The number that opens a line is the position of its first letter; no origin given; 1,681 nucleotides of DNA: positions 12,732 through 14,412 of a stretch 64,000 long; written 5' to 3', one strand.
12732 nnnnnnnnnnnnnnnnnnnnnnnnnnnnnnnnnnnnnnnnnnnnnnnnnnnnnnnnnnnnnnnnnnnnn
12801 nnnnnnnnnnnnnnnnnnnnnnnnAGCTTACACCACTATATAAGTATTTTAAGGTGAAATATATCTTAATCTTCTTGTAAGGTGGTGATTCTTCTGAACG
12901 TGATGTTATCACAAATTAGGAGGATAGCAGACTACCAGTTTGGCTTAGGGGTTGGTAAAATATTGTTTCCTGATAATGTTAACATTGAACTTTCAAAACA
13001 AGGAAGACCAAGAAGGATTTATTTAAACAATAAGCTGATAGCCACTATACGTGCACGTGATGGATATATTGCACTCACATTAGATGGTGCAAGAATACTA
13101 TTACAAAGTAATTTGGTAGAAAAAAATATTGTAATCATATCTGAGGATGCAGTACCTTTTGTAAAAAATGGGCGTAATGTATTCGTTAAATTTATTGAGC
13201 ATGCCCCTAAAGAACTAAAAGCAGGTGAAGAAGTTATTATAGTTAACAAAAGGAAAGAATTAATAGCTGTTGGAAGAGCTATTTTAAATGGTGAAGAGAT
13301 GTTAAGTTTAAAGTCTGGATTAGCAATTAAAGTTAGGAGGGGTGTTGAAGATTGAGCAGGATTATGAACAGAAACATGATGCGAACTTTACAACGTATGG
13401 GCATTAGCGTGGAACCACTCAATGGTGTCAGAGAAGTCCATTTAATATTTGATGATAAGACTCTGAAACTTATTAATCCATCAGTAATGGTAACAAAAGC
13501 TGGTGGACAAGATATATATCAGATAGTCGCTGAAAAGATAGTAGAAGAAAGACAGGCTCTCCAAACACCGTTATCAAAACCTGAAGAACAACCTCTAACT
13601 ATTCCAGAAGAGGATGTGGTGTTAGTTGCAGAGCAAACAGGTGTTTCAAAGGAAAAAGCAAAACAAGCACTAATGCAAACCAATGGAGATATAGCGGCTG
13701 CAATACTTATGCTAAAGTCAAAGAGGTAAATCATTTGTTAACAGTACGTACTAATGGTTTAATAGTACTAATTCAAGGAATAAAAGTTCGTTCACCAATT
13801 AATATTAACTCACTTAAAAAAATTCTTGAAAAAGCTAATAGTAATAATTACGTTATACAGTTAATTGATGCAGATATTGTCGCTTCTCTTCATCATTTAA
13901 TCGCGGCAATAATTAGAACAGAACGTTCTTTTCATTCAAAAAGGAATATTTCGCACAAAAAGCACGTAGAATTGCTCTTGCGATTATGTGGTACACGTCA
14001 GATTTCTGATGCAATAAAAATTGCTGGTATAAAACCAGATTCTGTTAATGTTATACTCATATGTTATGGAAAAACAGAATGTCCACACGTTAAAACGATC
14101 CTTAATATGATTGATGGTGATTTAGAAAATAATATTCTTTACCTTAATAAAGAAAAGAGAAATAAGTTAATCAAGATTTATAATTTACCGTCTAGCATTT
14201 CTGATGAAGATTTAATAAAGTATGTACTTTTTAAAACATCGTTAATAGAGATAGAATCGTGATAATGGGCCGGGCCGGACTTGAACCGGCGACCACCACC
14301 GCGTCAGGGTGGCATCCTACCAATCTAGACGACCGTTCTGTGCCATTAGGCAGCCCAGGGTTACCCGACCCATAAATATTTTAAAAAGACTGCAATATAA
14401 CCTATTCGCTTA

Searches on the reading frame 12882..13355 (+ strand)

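Call 12: search_protein_families(library=pfam, proteins=[window:12882-13355:+])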
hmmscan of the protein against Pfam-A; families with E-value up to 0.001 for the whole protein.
window:12882-13355:+ (157 aa): 3 families
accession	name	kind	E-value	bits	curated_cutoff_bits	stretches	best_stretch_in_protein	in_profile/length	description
PF14810.12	TGT_C2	-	4.1e-24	85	25.3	1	11-75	2-67/72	Patch-forming domain C2 of tRNA-guanine transglycosylase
PF01472.26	PUA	-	4.4e-17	62.2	24.8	1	84-154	3-73/74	PUA domain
PF03657.19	UPF0113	-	0.00082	20.1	23.8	0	96-135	14-53/73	UPF0113 PUA domain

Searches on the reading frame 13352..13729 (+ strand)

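Call 12: search_protein_families(library=pfam, proteins=[window:13352-13729:+])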
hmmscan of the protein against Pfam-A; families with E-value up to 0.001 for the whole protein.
window:13352-13729:+ (125 aa): 2 families
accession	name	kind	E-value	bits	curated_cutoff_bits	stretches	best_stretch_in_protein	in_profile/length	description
PF19026.7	UBA_HYPK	-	2.4e-09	36.9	27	1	83-118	2-37/41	HYPK UBA domain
PF01849.23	NAC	-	3.2e-08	33.8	21.3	1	7-59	2-51/57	NAC domain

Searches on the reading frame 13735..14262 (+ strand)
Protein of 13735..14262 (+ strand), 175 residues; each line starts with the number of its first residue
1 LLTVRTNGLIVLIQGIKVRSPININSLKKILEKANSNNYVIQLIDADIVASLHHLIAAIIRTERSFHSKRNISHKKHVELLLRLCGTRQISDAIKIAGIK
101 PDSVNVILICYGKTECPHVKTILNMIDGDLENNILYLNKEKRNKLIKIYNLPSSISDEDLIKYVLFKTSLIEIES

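Call 12: search_protein_families(library=pfam, proteins=[window:13735-14262:+])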
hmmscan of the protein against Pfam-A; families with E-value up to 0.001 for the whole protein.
window:13735-14262:+ (175 aa): 1 family
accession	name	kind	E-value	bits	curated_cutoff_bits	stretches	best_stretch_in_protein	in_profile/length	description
PF08617.15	CGI-121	-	6.8e-16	59.1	25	1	24-153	7-139/159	Kinase binding protein CGI-121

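Call 44: find_homologous_proteins(query=window:13735-14262:+, max_evalue=0.00001)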
Query window:13735-14262:+ (175 aa): 6 proteins with E <= 0.00001 among 83 candidates.
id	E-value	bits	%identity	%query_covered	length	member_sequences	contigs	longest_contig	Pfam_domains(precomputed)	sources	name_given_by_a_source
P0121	6.5e-104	363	100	100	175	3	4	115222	PF08617.16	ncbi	ncbi:MAG: KEOPS complex subunit Cgi121 [Thermoprotei archaeon]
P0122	6.4e-80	285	78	97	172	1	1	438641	PF08617.16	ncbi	ncbi:MAG: KEOPS complex subunit Cgi121 [Thermoprotei archaeon]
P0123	9.8e-74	265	70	100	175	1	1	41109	PF08617.16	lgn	-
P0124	2.3e-58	215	57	99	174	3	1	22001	PF08617.16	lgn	-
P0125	5.3e-57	210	59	99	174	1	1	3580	PF08617.16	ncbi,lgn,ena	-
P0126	8.2e-57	210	56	99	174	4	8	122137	PF08617.16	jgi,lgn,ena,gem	-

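Call 45: find_encoding_contigs(protein=P0122, flank=10000, max_places=2)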
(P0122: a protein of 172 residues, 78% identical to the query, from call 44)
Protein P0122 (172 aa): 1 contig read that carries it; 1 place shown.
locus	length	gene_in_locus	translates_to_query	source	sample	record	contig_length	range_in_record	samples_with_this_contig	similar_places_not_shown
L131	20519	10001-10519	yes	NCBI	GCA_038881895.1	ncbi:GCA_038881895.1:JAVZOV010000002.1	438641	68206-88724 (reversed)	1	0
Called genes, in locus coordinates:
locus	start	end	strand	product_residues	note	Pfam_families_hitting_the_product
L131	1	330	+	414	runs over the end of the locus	PF00375:SDF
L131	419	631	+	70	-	-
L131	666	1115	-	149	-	PF01814:Hemerythrin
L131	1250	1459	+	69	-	-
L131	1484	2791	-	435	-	PF00291:PALP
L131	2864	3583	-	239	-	PF00382:TFIIB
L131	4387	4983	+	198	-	-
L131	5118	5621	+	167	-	-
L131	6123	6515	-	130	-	PF08859:DGC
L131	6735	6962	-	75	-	-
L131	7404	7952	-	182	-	PF02002:TFIIE_alpha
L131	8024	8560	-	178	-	PF01994:Trm56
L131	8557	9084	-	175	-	PF01381:HTH_3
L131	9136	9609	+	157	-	PF14810:TGT_C2, PF01472:PUA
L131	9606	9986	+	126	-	PF01849:NAC, PF19026:UBA_HYPK (weak)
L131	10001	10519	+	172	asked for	PF08617:CGI-121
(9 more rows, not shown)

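Call 46: find_encoding_contigs(protein=P0123, flank=10000, max_places=2)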
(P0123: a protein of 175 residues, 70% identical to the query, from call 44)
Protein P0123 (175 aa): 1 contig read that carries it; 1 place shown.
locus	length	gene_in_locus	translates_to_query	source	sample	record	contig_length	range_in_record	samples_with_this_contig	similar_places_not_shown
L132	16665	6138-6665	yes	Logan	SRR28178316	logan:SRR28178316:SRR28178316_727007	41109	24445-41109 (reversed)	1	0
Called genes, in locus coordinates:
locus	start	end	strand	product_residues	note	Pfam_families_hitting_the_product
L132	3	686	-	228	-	?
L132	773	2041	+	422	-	PF00753:Lactamase_B, PF23023:Anti-Pycsar_Apyc1, PF16661:Lactamase_B_6, PF12706:Lactamase_B_2, PF10996:Beta-Casp, PF07521:RMMBL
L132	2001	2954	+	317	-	PF01080:Presenilin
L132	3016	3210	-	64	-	PF01781:Ribosomal_L38e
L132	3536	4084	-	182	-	PF02002:TFIIE_alpha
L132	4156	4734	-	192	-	PF01994:Trm56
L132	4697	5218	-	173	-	PF13560:HTH_31 (faint), PF01381:HTH_3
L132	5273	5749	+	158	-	PF14810:TGT_C2, PF01472:PUA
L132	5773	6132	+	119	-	PF01849:NAC (weak), PF19026:UBA_HYPK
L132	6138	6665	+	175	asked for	PF08617:CGI-121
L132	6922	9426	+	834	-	PF17900:Peptidase_M1_N, PF01433:Peptidase_M1, PF13646:HEAT_2, PF02985:HEAT (faint), PF03130:HEAT_PBS (faint), PF13646:HEAT_2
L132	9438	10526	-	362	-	-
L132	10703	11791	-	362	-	PF00579:tRNA-synt_1b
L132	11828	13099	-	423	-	PF01676:Metalloenzyme, PF10143:PhosphMutase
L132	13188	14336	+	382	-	PF00465:Fe-ADH, PF13685:Fe-ADH_2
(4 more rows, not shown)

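Call 47: find_encoding_contigs(protein=P0124, flank=10000, max_places=2)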
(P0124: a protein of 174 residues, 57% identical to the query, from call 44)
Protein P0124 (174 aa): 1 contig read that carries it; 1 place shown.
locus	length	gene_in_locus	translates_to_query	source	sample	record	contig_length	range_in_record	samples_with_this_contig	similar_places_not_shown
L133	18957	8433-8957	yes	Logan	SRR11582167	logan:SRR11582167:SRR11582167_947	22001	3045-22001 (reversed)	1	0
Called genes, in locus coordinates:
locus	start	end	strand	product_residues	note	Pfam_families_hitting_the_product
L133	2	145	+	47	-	?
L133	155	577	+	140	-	PF14894:Lsm_C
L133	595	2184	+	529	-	PF01702:TGT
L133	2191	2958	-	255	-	PF09754:PAC2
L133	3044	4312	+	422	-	PF00753:Lactamase_B, PF23023:Anti-Pycsar_Apyc1, PF12706:Lactamase_B_2, PF16661:Lactamase_B_6, PF10996:Beta-Casp, PF07521:RMMBL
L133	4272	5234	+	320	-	PF01080:Presenilin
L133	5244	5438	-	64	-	PF01781:Ribosomal_L38e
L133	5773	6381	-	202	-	PF02002:TFIIE_alpha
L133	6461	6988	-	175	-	PF01994:Trm56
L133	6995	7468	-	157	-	PF13560:HTH_31 (weak), PF01381:HTH_3, PF12844:HTH_19 (weak)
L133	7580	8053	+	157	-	PF14810:TGT_C2, PF01472:PUA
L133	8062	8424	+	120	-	PF01849:NAC, PF19026:UBA_HYPK (weak)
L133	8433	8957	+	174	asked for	PF08617:CGI-121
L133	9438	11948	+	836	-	PF17900:Peptidase_M1_N, PF01433:Peptidase_M1, PF13646:HEAT_2, PF02985:HEAT (faint), PF03130:HEAT_PBS (faint), PF13646:HEAT_2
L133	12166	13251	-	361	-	-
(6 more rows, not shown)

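Call 52: find_encoding_contigs(protein=P0125, flank=4000, max_places=3)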
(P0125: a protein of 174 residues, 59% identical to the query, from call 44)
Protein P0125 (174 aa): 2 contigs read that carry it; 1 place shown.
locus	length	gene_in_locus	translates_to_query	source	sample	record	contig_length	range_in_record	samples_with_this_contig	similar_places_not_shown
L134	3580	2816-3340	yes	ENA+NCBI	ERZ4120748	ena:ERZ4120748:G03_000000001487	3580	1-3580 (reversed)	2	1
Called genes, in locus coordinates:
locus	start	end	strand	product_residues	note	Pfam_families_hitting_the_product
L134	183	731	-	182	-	PF02002:TFIIE_alpha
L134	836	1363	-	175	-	PF01994:Trm56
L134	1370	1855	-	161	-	PF12844:HTH_19, PF13560:HTH_31 (weak), PF01381:HTH_3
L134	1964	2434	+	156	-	PF14810:TGT_C2, PF01472:PUA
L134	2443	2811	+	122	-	PF01849:NAC, PF19026:UBA_HYPK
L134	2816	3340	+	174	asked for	PF08617:CGI-121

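Call 53: find_encoding_contigs(protein=P0126, flank=1500, max_places=10)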
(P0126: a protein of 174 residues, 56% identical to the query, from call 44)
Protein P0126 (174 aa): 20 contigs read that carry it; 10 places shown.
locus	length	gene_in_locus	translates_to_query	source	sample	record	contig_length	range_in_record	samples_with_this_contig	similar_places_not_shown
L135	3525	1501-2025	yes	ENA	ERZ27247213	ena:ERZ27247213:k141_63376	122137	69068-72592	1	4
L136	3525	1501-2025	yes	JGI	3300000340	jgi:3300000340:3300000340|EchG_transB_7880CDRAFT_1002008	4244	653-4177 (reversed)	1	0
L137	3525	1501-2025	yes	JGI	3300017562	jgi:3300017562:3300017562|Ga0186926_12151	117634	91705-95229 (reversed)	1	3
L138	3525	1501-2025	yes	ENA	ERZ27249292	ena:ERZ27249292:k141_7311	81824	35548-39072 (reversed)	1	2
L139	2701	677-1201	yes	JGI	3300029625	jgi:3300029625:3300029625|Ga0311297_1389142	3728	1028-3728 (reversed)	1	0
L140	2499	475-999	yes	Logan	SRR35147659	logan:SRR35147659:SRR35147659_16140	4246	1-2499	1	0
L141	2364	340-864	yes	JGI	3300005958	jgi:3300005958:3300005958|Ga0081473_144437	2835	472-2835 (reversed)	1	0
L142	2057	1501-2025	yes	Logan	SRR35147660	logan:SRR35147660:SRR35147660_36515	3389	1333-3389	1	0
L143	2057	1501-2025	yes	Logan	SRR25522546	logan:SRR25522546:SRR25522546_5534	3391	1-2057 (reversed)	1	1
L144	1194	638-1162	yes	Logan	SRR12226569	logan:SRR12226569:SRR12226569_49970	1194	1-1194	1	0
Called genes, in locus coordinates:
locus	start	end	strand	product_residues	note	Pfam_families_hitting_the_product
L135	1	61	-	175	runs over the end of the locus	PF01994:Trm56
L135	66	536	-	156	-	PF12844:HTH_19 (weak), PF01381:HTH_3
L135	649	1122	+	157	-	PF14810:TGT_C2, PF01472:PUA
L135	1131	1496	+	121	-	PF01849:NAC, PF19026:UBA_HYPK (weak)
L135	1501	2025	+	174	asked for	PF08617:CGI-121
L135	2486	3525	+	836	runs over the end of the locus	PF17900:Peptidase_M1_N, PF01433:Peptidase_M1, PF13646:HEAT_2, PF02985:HEAT (faint), PF03130:HEAT_PBS (faint), PF13646:HEAT_2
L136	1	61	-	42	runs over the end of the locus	?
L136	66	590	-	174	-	PF12844:HTH_19 (weak), PF01381:HTH_3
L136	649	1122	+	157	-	PF14810:TGT_C2, PF01472:PUA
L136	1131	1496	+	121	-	PF01849:NAC, PF19026:UBA_HYPK (weak)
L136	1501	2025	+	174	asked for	PF08617:CGI-121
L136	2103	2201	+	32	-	-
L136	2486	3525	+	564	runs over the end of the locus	?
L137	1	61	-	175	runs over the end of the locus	PF01994:Trm56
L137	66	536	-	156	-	PF12844:HTH_19 (weak), PF01381:HTH_3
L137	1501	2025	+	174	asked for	PF08617:CGI-121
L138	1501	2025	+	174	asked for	PF08617:CGI-121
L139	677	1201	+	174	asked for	PF08617:CGI-121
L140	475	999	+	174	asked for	PF08617:CGI-121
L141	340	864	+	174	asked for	PF08617:CGI-121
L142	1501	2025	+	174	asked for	PF08617:CGI-121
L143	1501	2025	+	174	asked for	PF08617:CGI-121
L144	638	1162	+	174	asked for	PF08617:CGI-121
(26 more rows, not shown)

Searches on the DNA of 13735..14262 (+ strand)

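Call 67: search_rna_families(sources=[L131, L132, L133, L001, L007, L009, L010], threshold=gathering)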
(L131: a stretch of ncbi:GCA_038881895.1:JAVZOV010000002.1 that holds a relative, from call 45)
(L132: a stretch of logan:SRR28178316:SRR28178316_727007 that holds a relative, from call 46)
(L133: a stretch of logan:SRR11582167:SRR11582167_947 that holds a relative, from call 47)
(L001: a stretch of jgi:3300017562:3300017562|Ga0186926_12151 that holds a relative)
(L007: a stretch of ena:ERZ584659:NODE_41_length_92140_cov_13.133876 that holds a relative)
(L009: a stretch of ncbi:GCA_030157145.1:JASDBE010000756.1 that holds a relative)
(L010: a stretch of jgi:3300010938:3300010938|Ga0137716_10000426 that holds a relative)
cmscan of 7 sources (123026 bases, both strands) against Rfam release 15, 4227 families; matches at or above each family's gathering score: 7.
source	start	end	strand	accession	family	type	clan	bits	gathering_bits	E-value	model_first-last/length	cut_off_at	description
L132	3385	3459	-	RF00005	tRNA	Gene; tRNA;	CL00001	62.8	29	5.9e-11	1-71/71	no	tRNA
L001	2184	2258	-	RF00005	tRNA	Gene; tRNA;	CL00001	61.4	29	1.4e-10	1-71/71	no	tRNA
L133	5637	5711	-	RF00005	tRNA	Gene; tRNA;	CL00001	59.5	29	4.6e-10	1-71/71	no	tRNA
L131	7258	7332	-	RF00005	tRNA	Gene; tRNA;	CL00001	59.2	29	5.5e-10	1-71/71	no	tRNA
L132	6687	6760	-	RF00005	tRNA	Gene; tRNA;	CL00001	42.1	29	2.8e-05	1-71/71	no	tRNA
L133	9021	9094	-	RF00005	tRNA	Gene; tRNA;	CL00001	42.1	29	2.8e-05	1-71/71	no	tRNA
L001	5544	5617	-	RF00005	tRNA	Gene; tRNA;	CL00001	41.1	29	5.4e-05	1-71/71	no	tRNA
